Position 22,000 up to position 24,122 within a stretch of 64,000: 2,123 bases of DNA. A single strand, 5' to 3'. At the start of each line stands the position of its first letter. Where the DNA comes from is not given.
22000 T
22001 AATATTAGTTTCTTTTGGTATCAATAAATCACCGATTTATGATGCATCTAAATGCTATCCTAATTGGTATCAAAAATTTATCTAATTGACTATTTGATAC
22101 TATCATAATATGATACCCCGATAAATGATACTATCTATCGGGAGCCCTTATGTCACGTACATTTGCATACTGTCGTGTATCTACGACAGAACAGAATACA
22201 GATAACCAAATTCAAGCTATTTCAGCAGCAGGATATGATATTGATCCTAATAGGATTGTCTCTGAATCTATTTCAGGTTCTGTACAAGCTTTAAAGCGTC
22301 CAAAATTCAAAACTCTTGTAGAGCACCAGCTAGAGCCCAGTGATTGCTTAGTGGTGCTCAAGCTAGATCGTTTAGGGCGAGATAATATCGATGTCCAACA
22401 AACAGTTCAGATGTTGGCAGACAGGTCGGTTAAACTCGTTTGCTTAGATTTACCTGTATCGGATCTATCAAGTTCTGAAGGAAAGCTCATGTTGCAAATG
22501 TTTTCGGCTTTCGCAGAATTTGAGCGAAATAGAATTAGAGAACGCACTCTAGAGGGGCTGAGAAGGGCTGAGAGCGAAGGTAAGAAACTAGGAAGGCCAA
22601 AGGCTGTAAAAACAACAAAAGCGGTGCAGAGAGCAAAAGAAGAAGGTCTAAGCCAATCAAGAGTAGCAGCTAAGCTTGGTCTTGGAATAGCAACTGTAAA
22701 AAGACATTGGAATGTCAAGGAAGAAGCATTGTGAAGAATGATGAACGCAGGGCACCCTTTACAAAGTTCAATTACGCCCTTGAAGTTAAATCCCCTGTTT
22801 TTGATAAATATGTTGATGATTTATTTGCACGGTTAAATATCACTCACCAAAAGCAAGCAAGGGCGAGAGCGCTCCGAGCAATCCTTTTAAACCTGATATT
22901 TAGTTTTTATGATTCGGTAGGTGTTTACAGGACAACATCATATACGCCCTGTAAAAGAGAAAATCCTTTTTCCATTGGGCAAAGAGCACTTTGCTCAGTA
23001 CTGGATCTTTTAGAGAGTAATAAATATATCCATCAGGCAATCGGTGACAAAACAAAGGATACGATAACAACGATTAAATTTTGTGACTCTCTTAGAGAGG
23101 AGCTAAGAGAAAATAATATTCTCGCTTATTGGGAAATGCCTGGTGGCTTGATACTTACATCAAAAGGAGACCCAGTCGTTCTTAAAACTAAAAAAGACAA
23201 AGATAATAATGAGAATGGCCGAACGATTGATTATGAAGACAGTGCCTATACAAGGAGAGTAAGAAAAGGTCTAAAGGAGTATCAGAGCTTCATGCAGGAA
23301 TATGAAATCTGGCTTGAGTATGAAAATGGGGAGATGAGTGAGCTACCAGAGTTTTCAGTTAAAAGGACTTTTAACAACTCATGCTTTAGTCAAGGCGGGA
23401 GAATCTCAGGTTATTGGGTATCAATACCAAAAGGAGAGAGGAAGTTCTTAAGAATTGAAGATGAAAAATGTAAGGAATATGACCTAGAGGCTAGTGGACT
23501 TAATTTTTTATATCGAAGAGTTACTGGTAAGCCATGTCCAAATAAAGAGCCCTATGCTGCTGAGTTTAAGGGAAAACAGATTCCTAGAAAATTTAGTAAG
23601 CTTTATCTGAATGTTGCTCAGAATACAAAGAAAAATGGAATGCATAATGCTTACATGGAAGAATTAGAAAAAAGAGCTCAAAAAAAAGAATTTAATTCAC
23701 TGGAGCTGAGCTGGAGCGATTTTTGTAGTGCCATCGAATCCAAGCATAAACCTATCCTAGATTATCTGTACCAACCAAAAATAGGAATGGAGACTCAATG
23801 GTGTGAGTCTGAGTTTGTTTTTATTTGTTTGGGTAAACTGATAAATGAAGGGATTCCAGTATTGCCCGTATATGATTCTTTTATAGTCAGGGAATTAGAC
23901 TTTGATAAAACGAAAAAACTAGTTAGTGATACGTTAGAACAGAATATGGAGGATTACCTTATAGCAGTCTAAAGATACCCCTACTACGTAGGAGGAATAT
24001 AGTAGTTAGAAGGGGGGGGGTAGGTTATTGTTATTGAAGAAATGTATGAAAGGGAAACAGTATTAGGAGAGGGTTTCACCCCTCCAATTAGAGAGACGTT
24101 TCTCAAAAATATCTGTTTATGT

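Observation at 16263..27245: A ~10.9 kb AT-rich integrative island in tRNA-Leu(CAG) bounded by an exact 19-bp direct repeat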

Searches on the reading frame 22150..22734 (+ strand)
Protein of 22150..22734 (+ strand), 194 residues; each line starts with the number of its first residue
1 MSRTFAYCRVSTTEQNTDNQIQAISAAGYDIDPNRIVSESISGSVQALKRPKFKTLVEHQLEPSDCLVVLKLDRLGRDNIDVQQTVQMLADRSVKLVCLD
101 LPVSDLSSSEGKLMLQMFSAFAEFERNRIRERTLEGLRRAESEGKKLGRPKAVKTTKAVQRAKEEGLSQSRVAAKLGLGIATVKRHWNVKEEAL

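Call 7: search_protein_families(library=pfam, proteins=[window:22150-22734:+], max_evalue=0.01)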
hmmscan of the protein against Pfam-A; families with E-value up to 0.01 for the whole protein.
window:22150-22734:+ (194 aa): 2 families
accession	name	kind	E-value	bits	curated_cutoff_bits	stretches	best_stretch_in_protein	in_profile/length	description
PF00239.26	Resolvase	-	3.4e-35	121.7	23.3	1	5-146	2-145/145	Resolvase, N terminal domain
PF07638.17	Sigma70_ECF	-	0.0039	17.5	21.1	1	145-189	131-174/185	ECF sigma factor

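Call 9: search_protein_families(library=ncbifam, proteins=[window:22150-22734:+], max_evalue=0.1)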
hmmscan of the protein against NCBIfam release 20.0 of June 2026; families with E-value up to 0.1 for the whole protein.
window:22150-22734:+ (194 aa): 10 families
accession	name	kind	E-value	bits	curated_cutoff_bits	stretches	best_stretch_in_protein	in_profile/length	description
NF041201.1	recomb_XisF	equivalog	7.8e-23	81.1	375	1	5-147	2-143/465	fdxN element excision recombinase XisF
NF009949.0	PRK13413.1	equivalog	2.6e-20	73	272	1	5-169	3-167/203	master DNA invertase Mpi family serine-type recombinase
NF047343.1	SCCmet_CcrB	equivalog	1.2e-15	57.2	900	1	5-148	10-159/542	cassette chromosome recombinase CcrB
NF047344.1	SCCmet_CcrA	equivalog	1.3e-07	31.2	700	1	1-146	1-148/442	cassette chromosome recombinase CcrA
NF033518.0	transpos_IS607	equivalog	6.8e-06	25.7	110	1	3-94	55-149/187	IS607 family transposase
NF049883.1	resolv_YneB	equivalog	0.0002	20.9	175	1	5-145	3-147/211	YneB family resolvase-like protein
NF047347.1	SCCmet_CcrC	equivalog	0.00061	18.4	900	1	7-129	8-138/558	cassette chromosome recombinase CcrC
NF009180.0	PRK12528.1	subfamily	0.00087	19.3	184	1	149-188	118-155/165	RNA polymerase sigma factor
TIGR02959.1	SigZ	equivalog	0.055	13.3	168.65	0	154-184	104-134/170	RNA polymerase sigma factor SigZ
TIGR02985.1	Sig70_bacteroi1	subfamily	0.085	13.1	126.4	0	155-187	119-151/162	RNA polymerase sigma-70 factor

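Call 46: search_protein_families(library=padloc, proteins=[window:22150-22734:+], max_evalue=0.01)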
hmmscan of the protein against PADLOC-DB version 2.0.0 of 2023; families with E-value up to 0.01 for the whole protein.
window:22150-22734:+ (194 aa): 0 families

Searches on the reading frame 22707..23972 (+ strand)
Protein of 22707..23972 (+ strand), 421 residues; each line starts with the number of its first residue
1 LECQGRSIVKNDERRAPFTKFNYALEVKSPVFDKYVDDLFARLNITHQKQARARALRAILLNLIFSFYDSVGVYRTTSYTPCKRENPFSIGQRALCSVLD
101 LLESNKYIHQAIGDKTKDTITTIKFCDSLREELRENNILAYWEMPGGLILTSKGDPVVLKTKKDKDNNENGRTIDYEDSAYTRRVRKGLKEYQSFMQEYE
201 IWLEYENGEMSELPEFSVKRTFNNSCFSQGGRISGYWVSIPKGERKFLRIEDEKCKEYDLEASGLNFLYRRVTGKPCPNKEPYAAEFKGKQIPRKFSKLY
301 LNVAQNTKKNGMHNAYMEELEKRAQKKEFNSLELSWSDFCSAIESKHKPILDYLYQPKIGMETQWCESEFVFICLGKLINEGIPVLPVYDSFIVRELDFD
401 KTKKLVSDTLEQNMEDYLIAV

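Call 7: search_protein_families(library=pfam, proteins=[window:22707-23972:+], max_evalue=0.01)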
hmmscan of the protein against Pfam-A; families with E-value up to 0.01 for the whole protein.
window:22707-23972:+ (421 aa): 0 families

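Call 9: search_protein_families(library=ncbifam, proteins=[window:22707-23972:+], max_evalue=0.1)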
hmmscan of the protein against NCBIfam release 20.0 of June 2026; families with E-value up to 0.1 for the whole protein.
window:22707-23972:+ (421 aa): 0 families

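Call 37: find_homologous_proteins(query=window:22707-23972:+, max_evalue=0.001)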
Query window:22707-23972:+ (421 aa): 7 proteins with E <= 0.001 among 4965 candidates.
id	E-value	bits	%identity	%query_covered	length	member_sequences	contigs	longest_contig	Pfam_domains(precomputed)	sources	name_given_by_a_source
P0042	1.3e-280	948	100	98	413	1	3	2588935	-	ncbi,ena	-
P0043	2.4e-63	233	37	95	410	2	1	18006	-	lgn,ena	-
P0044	1.4e-10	59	29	42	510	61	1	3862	-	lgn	-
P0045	2.4e-8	51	24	91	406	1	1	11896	-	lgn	-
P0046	6.1e-7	47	26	53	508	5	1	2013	-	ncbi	-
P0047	3.9e-5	41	25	82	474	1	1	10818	-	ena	-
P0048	6.9e-5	40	27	82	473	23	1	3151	-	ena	-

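Call 46: search_protein_families(library=padloc, proteins=[window:22731-23972:+], max_evalue=0.01)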
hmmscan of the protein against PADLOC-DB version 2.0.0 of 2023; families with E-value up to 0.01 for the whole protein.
window:22731-23972:+ (413 aa): 0 families

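Call 47: search_protein_families(library=phrogs, proteins=[window:22731-23972:+], max_evalue=0.01)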
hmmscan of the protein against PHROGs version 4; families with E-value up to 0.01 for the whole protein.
window:22731-23972:+ (413 aa): 1 family
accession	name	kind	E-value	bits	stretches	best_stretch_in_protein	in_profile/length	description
phrog_4756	-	unknown function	4.9e-30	106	1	77-399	95-421/440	-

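Call 48: search_protein_representatives(alignment_id=A2)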
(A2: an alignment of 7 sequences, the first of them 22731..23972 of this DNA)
Query: 7 sequences, 467 profile positions. Proteins with E-value up to 0.001 (for the whole library): 10249; up to 1e-10: 7954; up to 1e-30: 3985. The best 150 are listed.
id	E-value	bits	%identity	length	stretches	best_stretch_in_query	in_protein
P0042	1.7e-145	501.9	-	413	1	1-439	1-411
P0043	3.2e-137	474.6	-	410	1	6-434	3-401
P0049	2.4e-125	435.4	-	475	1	6-466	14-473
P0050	1.7e-111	389.7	-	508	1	25-434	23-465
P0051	8.2e-102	357.9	-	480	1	8-455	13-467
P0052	8.2e-98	344.7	-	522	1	10-465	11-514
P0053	2.2e-97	343.2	-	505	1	9-450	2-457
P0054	6.9e-97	341.6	-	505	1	15-456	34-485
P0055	4.2e-95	335.7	-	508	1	21-437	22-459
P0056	2.9e-92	326.4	-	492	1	20-450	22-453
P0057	3.1e-92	326.3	-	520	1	26-454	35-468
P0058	4.3e-92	325.8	-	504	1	14-439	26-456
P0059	7.5e-92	325.0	-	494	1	22-427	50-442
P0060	1.0e-91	324.6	-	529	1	22-445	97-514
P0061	4.1e-91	322.6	-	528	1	46-440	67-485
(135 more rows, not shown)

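Call 50: search_solved_structures(query=A4, max_evalue=1, show_alignments=2)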
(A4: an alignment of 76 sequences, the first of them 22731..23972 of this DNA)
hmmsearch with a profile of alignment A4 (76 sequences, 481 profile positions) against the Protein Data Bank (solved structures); distinct sequences matched with E-value up to 1: 0.

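Call 53: search_protein_families(library=pfam, proteins=[window:22731-23972:+], max_evalue=10)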
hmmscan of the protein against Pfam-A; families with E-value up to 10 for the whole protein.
window:22731-23972:+ (413 aa): 0 families

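Call 57: find_encoding_contigs(protein=P0043, flank=10000, max_places=3)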
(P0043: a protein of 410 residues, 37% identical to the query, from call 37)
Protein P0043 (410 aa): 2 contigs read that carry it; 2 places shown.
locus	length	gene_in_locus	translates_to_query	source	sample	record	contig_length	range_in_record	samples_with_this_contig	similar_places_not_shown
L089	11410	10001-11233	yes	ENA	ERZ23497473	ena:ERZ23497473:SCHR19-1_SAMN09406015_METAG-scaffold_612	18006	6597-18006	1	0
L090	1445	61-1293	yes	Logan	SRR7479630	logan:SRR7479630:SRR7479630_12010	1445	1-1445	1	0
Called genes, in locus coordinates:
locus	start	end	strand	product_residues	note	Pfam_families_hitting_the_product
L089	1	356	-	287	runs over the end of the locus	PF02569:Pantoate_ligase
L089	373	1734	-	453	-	PF00772:DnaB, PF13481:AAA_25, PF03796:DnaB_C, PF06745:ATPase (weak)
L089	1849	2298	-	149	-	PF01281:Ribosomal_L9_N, PF03948:Ribosomal_L9_C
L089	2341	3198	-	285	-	-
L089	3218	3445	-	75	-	PF01084:Ribosomal_S18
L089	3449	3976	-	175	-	PF01250:Ribosomal_S6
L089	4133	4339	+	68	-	PF11216:DUF3012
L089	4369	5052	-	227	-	PF01066:CDP-OH_P_transf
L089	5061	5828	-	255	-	PF08032:SpoU_sub_bind, PF00588:SpoU_methylase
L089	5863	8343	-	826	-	PF08206:OB_RNB, PF17876:CSD2, PF00773:RNB, PF00575:S1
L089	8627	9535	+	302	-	PF22335:Cas10-Cmr2_palm2 (faint), PF00990:GGDEF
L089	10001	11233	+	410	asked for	-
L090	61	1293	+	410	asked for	-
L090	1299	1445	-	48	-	?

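Call 58: find_encoding_contigs(protein=P0045, flank=8000, max_places=2)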
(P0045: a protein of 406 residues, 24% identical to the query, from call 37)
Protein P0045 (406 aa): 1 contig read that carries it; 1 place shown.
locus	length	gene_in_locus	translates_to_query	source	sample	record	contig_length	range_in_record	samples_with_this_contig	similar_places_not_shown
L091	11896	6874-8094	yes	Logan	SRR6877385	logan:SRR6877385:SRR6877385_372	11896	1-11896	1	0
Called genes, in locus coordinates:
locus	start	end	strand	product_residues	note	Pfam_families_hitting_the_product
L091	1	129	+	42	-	?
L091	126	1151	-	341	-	PF01965:DJ-1_PfpI, PF00165:HTH_AraC (faint), PF12833:HTH_18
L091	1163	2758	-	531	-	PF01266:DAO (weak), PF01593:Amino_oxidase, PF01946:Thi4 (weak), PF07992:Pyr_redox_2 (faint), PF12831:FAD_oxidored (weak), PF13450:NAD_binding_8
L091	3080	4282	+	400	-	PF13356:Arm-DNA-bind_3, PF22022:Phage_int_M, PF00589:Phage_integrase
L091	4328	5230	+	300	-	-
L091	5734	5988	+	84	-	PF12728:HTH_17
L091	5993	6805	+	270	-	-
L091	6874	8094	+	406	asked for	-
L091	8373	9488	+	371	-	PF02899:Phage_int_SAM_1 (faint), PF00589:Phage_integrase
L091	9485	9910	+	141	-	PF22751:DUF488-N3a, PF04343:DUF488 (weak)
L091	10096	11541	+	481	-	PF05598:DUF772, PF01609:DDE_Tnp_1 (faint), PF13751:DDE_Tnp_1_6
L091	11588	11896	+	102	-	?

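Call 59: find_encoding_contigs(protein=P0047, flank=8000, max_places=2)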
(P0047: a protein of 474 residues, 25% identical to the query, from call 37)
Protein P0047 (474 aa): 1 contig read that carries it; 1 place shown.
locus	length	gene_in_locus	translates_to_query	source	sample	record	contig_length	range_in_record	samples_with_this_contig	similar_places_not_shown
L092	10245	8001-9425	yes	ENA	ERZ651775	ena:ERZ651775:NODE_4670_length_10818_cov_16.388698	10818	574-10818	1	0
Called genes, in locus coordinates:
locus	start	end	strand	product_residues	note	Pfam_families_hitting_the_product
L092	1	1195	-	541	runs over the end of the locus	PF07719:TPR_2 (faint), PF13428:TPR_14 (faint), PF13414:TPR_11, PF00515:TPR_1, PF13181:TPR_8 (weak), PF13424:TPR_12 (weak), PF00685:Sulfotransfer_1, PF13469:Sulfotransfer_3, +8 more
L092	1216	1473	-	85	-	-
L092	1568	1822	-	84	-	-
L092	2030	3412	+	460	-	PF01590:GAF, PF13185:GAF_2 (weak), PF07228:SpoIIE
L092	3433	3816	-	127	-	PF13581:HATPase_c_2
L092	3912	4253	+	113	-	PF01740:STAS, PF13466:STAS_2 (weak)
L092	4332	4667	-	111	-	PF01740:STAS, PF13466:STAS_2 (weak)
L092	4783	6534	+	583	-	PF00860:Xan_ur_permease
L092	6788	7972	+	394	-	PF00589:Phage_integrase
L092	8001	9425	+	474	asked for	-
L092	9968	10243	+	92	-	?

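Call 61: predict_structure(alignment_id=A4)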
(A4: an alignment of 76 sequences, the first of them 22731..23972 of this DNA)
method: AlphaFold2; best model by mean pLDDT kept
length: 413 residues; sequences in the alignment: 76
mean_pLDDT: 90.1   pTM: 0.86
mean pLDDT of the five models: 90.1, 90.0, 89.7, 89.7, 89.2
residues with pLDDT >= 90: 302; 70-90: 83; 50-70: 18; < 50: 10
segments of 3 or more residues with pLDDT < 50: 1-8
pLDDT, mean of each block of 10 residues (from residue 1): 44 87 95 95 96 85 88 90 95 97 85 92 90 64 90 89 93 97 95 87 77 96 93 90 96 87 91 94 97 95 96 96 97 97 93 93 96 97 96 96 76 50
secondary structure, 60 per line:
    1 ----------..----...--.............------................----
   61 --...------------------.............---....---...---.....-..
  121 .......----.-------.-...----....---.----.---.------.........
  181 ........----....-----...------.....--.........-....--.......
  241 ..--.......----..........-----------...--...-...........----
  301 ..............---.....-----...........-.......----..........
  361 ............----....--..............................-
elements in order: E17-19 H22-34 H41-56 E63-65 H84-96 E100-103 E113-117 H119-127 E142-144 E149-152 H172-188 E193-196 E202-204 E211-215 E218-226 H228-231 H234-239 E240-242 E245-251 H256-265 E277-279 E282-284 H286-296 H301-314 H318-322 H328-338 H340-346 H351-372 E377-380 E383-387 H388-412

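Call 64: fold_search(model_id=the predicted structure, library=pdb)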
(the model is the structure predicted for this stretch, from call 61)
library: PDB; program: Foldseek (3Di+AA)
matches with E <= 10: 743; with E <= 0.001: 0
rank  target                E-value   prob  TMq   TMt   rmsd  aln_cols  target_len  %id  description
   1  9qun                  7.1e-03  0.91  0.30  0.21  15.2       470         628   10  apPol-nucleotide complex (released 2025-10-29)
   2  5dkt                  1.6e-02  0.99  0.31  0.23   6.7       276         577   12  N-terminal His tagged apPOL exonuclease mutant (released 2016-08-10)
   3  9dg1_A                1.6e-02  0.69  0.26  0.21  15.9       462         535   10  Structure of Plasmodium falciparum apicoplast DNA polymerase in complex with DNA (exo-minus) (released 2024-11-06)
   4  9bps_B                1.7e-02  0.84  0.32  0.24  18.8       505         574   11  Plasmodium falciparum apicoplast DNA polymerase mutant - K417M (released 2025-05-14)
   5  9gzo_A                1.7e-02  0.72  0.30  0.16  16.8       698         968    8  Cryo-EM structure of the human mitochondrial RNA polymerase transcription initiation complex (POLRMT/TFB2M/DNA/RNA) wi (released 2025-07-30)
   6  7pzp_A                2.0e-02  0.75  0.31  0.16  17.2       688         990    7  Mitochondrial DNA dependent RNA polymerase homodimer. (released 2022-09-28)
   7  5w6q_G                2.6e-02  0.63  0.26  0.21  15.0       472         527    9  Structural basis for recognition of artificial DNA by an evolved KlenTaq variant (released 2018-07-18)
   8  5w6k_A                3.6e-02  0.54  0.25  0.21  17.3       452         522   11  Structure of mutant Taq Polymerase incorporating unnatural base pairs Z:P (released 2018-07-18)
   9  3lwl_A                3.8e-02  0.89  0.29  0.23  13.7       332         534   12  Structure of Klenow fragment of Taq polymerase in complex with an abasic site (released 2010-05-05)
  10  7sxq_A                4.7e-02  0.90  0.30  0.23  11.2       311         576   12  Plasmodium falciparum apicoplast DNA polymerase (exo-minus) without affinity tag (released 2022-10-19)
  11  8xjr                  5.5e-02  0.94  0.32  0.25  10.7       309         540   11  Apo form of DNA polymerase SFM4-3 recognizing C2 methyoxy nucleotide (released 2024-11-27)
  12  7pzr                  5.5e-02  0.57  0.29  0.16  16.8       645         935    8  Cryo-EM structure of POLRMT in free form. (released 2022-11-16)
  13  9gzm_A                5.5e-02  0.47  0.29  0.14  18.0       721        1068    7  Cryo-EM structure of the human mitochondrial RNA polymerase transcription initiation complex (POLRMT/TFAM/TFB2M/DNA/RN (released 2025-07-30)
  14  5o7t_A                5.8e-02  0.51  0.27  0.21  15.2       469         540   10  Crystal structure of KlenTaq mutant M747K in a closed ternary complex with a dG:dCTP base pair (released 2017-11-29)
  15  8dh4_M                6.4e-02  0.82  0.38  0.22  18.9       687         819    7  T7 RNA polymerase elongation complex with unnatural base dPa-DsTP pair (released 2023-02-01)
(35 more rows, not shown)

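Call 93: search_dna_similar(query=window:22731-23972:+, collection=phages, mode=protein, max_rows=10)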
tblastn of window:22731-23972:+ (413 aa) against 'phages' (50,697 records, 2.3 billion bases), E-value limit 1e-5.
Records with a match: 4; places in all: 4; records where one place covers at least 80% of the query: 1.
Best place of each record, by identity: <60% 4.
By first word of the organism name: Klebsiella 2; Pseudomonas 1; Vibrio 1.
By host as written in the record: Pseudomonas sp. ZM01 1; Klebsiella pneumoniae KP13 1; Klebsiella pneumoniae K6453 1; - 1.
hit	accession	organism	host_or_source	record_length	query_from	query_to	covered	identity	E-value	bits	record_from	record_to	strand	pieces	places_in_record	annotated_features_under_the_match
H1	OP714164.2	Pseudomonas phage vB_PsaM_M1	Pseudomonas sp. ZM01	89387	60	406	84%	23.2%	6e-8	61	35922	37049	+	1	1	DNA polymerase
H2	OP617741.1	Klebsiella phage KP13-16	Klebsiella pneumoniae KP13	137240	137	402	64%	23.7%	6e-7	58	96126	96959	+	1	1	hypothetical protein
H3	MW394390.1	Klebsiella phage vB_KpM_FBKp34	Klebsiella pneumoniae K6453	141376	137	402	64%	23.3%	3e-6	56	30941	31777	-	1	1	hypothetical protein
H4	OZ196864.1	Vibrio phage 166E36-1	Seawater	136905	159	383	54%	23.0%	6e-8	61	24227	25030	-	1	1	hypothetical protein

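Call 94: search_dna_similar(query=window:22731-23972:+, collection=plasmids, mode=protein, max_rows=10)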
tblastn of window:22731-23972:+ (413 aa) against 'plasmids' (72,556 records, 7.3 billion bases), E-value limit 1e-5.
No match.

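Call 97: find_related_loci(query=A2, collection=viral_contigs, flank=8000)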
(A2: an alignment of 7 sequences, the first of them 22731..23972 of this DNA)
Query A2 (413 aa) in viral_contigs; peptide patterns used: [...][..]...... (x = any residue, [..] = any of these).
18 stretches matched a pattern; 4 encode a relative of the query (tblastn E <= 1e-3); 4 distinct loci.
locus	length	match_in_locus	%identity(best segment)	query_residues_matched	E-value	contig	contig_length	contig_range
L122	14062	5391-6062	23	172-404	2e-8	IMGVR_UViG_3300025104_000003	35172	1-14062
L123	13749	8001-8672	23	172-404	2e-8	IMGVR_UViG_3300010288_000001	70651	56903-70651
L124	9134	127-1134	21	66-412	1e-6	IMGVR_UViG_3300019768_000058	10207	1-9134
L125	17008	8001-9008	21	66-412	2e-6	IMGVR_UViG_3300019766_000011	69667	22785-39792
